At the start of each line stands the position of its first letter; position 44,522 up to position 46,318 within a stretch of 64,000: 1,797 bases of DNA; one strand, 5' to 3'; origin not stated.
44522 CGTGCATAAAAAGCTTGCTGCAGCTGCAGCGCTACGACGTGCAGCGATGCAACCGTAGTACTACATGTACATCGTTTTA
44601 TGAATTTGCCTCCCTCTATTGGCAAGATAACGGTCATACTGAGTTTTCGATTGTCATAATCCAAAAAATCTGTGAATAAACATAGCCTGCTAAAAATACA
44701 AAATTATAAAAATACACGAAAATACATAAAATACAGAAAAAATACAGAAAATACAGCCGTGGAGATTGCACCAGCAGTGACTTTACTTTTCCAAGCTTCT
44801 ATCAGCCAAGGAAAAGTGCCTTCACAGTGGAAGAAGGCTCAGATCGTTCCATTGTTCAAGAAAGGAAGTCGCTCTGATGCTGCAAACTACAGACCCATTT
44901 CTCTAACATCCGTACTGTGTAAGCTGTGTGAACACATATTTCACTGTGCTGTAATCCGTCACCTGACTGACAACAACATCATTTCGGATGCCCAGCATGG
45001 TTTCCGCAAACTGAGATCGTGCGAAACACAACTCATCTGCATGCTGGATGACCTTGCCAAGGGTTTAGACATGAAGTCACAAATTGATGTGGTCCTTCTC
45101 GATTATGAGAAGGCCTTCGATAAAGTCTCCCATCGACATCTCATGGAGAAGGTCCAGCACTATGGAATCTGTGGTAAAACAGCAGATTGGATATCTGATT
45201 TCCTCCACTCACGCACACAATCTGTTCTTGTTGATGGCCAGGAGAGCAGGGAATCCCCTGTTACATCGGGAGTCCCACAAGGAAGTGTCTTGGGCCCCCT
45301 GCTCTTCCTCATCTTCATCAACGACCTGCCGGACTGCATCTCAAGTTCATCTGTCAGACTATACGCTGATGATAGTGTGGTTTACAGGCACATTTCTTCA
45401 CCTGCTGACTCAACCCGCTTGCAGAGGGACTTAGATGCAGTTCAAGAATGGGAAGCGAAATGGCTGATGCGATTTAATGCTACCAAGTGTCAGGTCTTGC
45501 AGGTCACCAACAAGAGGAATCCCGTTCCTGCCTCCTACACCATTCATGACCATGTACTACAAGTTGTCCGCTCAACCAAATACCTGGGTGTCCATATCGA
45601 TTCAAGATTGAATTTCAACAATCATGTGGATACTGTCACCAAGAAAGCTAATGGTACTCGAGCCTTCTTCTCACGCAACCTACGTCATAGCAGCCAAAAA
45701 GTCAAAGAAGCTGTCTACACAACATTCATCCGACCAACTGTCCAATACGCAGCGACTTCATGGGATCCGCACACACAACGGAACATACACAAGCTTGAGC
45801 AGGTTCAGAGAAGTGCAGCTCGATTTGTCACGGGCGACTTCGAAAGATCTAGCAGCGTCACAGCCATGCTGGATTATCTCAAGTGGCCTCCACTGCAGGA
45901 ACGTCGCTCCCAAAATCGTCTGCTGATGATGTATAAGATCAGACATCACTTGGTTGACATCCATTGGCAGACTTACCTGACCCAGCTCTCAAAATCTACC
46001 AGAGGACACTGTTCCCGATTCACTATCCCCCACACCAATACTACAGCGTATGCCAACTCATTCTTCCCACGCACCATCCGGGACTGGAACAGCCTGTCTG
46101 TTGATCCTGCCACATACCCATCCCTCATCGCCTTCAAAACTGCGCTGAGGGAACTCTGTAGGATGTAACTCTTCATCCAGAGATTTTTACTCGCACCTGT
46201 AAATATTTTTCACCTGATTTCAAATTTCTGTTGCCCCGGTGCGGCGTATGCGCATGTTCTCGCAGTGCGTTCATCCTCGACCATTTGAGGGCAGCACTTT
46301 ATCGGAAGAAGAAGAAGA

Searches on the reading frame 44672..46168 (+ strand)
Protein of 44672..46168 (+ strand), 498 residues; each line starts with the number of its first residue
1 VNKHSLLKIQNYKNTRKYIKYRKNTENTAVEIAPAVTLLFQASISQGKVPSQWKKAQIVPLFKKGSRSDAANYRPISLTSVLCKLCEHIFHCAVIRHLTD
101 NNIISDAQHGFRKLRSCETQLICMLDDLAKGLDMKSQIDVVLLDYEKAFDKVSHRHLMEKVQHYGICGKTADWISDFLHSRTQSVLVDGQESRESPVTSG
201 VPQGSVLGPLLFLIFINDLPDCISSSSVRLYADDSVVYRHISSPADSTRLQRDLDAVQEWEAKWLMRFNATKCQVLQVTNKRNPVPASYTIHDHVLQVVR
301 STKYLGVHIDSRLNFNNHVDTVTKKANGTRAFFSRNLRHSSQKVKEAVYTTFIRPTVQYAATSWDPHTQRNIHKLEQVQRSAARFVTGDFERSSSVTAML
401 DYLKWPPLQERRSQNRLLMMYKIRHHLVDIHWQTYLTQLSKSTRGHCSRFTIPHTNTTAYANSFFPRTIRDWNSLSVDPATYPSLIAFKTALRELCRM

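Call 11: search_protein_families(library=pfam, proteins=[window:44672-46168:+], max_evalue=0.01)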
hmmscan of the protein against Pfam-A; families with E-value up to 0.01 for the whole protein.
window:44672-46168:+ (498 aa): 1 family
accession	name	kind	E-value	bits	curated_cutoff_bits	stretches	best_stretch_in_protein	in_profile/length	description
PF00078.32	RVT_1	-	5e-37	128.1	29.6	1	65-309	5-205/205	Reverse transcriptase (RNA-dependent DNA polymerase)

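Call 26: find_encoding_contigs(protein=window:44672-46168:+, flank=2000, max_places=4)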
Protein window:44672-46168:+ (498 aa): no gene with exactly this product is on record in the collection.

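Call 40: find_homologous_proteins(query=window:44672-46168:+, max_evalue=1e-20)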
Query window:44672-46168:+ (498 aa): 7075 proteins with E <= 1e-20 among 8000 candidates; the best 120 are listed.
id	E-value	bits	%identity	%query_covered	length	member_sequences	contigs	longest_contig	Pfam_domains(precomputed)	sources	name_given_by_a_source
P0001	7.0e-252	855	80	94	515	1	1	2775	PF00078.33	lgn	-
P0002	5.2e-237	806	73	95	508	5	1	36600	PF00078.33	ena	-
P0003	1.4e-232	791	72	94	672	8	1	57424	PF00078.33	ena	-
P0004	5.7e-230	782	71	94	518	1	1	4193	PF00078.33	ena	-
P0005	6.2e-223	759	69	94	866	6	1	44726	PF00078.33,PF14529.13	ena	-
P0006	7.8e-223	759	70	94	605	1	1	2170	PF00078.33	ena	-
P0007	4.2e-219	747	69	94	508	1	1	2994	PF00078.33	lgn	-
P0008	1.6e-218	745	69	94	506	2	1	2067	PF00078.33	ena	-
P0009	2.0e-217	741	67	94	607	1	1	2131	PF00078.33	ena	-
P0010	7.4e-207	706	65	94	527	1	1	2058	PF00078.33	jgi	jgi:hypothetical protein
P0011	1.5e-206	705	65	94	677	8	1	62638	PF00078.33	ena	-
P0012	1.8e-202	692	63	94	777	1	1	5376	PF00078.33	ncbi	-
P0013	4.2e-201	687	62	94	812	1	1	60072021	PF00078.33,PF14529.13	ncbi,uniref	ncbi:uncharacterized protein [Amphiura filiformis]|uniref:uncharacterized protein n=1 Tax=Amphiura f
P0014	8.6e-199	680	62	94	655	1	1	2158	PF00078.33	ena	-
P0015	2.9e-197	674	61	94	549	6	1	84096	PF00078.33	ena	-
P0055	1.7e-160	553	80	61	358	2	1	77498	PF00078.33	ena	-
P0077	6.5e-157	541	92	53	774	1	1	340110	PF00078.33,PF14529.13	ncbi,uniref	ncbi:uncharacterized protein [Diadema setosum]|uniref:uncharacterized protein n=1 Tax=Diadema setosu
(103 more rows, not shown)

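Call 42: find_encoding_contigs(protein=P0077, flank=10000, max_places=10)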
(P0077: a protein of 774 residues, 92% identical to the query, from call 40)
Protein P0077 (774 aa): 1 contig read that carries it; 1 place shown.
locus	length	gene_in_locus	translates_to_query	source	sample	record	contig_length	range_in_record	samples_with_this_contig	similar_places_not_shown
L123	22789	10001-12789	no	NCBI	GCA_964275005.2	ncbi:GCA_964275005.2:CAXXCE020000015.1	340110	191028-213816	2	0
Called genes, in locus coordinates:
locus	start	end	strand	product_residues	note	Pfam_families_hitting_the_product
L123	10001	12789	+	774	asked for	PF14529:Exo_endo_phos_2, PF00078:RVT_1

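Call 43: find_encoding_contigs(protein=P0055, flank=10000, max_places=10)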
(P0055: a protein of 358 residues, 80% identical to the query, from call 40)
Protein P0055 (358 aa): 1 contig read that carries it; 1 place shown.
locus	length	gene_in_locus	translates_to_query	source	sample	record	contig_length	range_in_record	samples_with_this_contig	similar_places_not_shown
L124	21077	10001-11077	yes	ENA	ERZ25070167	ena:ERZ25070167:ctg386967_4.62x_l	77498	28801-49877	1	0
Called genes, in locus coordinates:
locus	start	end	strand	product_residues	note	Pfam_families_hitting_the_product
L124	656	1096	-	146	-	-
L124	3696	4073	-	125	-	-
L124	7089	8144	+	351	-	PF27108:PHD_Pygo, PF00628:PHD (weak)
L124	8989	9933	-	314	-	-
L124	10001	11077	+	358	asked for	PF00078:RVT_1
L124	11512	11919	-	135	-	-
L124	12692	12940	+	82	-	-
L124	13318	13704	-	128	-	-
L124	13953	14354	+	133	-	-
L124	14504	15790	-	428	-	PF00078:RVT_1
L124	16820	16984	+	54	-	-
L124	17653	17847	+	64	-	-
